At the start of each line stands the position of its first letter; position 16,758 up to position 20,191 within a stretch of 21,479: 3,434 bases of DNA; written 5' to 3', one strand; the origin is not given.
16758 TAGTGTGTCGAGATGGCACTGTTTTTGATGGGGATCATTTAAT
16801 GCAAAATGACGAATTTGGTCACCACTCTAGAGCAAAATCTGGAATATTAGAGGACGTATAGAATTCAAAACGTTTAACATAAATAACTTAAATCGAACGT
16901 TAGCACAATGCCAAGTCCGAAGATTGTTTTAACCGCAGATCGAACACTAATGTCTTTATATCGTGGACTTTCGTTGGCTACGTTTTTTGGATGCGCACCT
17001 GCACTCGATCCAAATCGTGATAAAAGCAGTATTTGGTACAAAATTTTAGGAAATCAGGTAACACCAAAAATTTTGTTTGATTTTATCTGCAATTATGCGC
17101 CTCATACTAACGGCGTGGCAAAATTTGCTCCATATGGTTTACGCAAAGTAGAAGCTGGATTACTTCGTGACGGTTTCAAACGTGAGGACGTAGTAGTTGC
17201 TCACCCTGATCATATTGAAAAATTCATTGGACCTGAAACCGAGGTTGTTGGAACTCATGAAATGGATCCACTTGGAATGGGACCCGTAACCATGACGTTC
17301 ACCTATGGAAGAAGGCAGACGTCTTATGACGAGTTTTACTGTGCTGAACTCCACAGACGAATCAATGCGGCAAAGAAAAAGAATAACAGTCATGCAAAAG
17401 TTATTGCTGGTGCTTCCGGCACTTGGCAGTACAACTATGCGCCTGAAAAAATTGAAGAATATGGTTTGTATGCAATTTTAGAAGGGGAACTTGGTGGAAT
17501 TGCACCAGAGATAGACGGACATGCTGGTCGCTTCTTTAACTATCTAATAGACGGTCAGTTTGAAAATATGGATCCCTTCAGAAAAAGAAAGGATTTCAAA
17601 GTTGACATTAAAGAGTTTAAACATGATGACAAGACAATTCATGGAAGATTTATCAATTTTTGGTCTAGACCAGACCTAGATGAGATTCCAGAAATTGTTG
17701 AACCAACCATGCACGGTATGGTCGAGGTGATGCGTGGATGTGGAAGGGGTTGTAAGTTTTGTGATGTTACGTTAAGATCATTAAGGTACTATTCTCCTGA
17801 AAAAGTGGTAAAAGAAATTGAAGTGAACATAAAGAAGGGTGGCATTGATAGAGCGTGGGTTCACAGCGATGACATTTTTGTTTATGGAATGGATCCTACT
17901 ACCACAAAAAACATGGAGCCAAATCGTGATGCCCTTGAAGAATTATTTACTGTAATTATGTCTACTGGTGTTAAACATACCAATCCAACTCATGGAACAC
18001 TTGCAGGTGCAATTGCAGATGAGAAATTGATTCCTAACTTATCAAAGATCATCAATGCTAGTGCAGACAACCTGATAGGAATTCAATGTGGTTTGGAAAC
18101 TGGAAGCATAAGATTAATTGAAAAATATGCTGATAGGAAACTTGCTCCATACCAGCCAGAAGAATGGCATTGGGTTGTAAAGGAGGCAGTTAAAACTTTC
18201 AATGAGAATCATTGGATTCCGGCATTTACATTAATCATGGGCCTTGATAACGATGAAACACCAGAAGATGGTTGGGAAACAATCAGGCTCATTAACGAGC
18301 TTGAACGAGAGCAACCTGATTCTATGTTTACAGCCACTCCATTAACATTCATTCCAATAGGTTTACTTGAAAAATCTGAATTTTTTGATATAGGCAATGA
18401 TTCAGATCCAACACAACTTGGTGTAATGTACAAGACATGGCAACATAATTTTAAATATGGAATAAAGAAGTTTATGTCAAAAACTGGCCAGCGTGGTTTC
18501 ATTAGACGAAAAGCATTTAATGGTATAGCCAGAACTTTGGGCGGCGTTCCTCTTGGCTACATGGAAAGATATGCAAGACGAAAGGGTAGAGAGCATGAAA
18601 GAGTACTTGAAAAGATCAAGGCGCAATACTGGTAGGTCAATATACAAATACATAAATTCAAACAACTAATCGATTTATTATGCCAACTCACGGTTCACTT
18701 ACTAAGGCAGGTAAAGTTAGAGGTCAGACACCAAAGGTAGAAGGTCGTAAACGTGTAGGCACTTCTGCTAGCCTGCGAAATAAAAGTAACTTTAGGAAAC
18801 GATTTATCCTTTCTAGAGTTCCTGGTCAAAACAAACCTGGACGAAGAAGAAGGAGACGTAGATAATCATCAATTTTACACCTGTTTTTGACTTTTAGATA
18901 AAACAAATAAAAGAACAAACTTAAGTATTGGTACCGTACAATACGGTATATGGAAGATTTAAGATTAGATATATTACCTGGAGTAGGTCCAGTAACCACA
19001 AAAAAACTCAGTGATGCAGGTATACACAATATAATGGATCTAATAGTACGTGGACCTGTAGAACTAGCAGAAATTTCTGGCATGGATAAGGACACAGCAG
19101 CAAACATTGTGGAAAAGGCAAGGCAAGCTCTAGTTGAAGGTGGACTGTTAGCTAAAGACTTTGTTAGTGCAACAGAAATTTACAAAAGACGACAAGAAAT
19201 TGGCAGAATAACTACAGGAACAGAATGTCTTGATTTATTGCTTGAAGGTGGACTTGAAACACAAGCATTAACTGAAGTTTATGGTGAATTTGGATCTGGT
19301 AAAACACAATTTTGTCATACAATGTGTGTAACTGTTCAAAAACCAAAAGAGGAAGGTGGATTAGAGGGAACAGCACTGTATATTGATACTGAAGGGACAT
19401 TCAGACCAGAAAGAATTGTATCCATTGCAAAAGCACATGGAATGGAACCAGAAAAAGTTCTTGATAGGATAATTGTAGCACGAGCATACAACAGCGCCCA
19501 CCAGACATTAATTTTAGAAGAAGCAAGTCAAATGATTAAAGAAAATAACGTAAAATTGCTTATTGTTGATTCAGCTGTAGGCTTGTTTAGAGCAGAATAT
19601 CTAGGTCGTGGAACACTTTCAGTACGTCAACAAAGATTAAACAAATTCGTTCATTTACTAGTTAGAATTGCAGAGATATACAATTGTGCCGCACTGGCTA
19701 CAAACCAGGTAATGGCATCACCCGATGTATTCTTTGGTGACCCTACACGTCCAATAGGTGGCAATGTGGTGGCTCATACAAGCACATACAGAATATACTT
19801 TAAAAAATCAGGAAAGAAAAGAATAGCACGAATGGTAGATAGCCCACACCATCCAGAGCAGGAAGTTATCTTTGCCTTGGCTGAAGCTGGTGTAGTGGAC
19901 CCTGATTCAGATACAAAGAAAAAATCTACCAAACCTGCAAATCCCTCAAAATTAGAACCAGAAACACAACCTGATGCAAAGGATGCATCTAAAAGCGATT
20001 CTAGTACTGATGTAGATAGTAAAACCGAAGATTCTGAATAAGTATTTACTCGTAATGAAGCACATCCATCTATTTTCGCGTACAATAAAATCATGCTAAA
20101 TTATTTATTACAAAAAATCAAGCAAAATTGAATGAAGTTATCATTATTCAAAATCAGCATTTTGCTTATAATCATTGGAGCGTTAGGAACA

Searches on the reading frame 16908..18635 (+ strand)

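Call 49: search_protein_families(library=pfam, proteins=[window:16908-18635:+], max_evalue=0.001)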
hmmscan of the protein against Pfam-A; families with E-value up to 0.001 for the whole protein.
window:16908-18635:+ (575 aa): 1 family
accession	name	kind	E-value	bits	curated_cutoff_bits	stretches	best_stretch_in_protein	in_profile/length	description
PF04055.27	Radical_SAM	-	8.5e-08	33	29.5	1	272-462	1-166/166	Radical SAM superfamily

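Call 50: search_protein_families(library=ncbifam, proteins=[window:16908-18635:+], max_evalue=0.001)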
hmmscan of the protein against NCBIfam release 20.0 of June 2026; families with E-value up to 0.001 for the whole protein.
window:16908-18635:+ (575 aa): 4 families
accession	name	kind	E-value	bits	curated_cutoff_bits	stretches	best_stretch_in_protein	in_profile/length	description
TIGR04013.1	B12_SAM_MJ_1487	hypoth_equivalog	1.7e-13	50.2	251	1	253-467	134-335/382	TIGR04013 family B12-binding domain/radical SAM domain-containing protein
TIGR01578.1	MiaB-like-B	hypoth_equivalog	3.7e-06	26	314.7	1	261-329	126-195/421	tRNA (N(6)-L-threonylcarbamoyladenosine(37)-C(2))-methylthiotransferase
TIGR00089.1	TIGR00089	subfamily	1.3e-05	24.1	251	1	256-345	126-210/429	MiaB/RimO family radical SAM methylthiotransferase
TIGR03960.1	rSAM_fuse_unch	hypoth_equivalog_domain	0.00022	19.8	462.3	1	270-315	254-301/605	TIGR03960 family B12-binding radical SAM protein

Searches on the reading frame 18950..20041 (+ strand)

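Call 49: search_protein_families(library=pfam, proteins=[window:18950-20041:+], max_evalue=0.001)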
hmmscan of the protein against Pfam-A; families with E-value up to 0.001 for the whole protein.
window:18950-20041:+ (363 aa): 5 families
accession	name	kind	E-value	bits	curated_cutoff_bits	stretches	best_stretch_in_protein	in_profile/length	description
PF08423.17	Rad51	-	8.9e-93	310.5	22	1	80-318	1-244/244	Rad51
PF00154.27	RecA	-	6.8e-11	42.6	27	1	79-289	25-223/262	recA bacterial DNA recombination protein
PF14520.12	HHH_5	-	1.3e-09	38.8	27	1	7-58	5-56/57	Helix-hairpin-helix domain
PF06745.19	ATPase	-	7.6e-08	32.4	26.6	1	88-256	2-166/231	KaiC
PF13481.12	AAA_25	-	8.2e-07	29.3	27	1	83-252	11-188/195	AAA domain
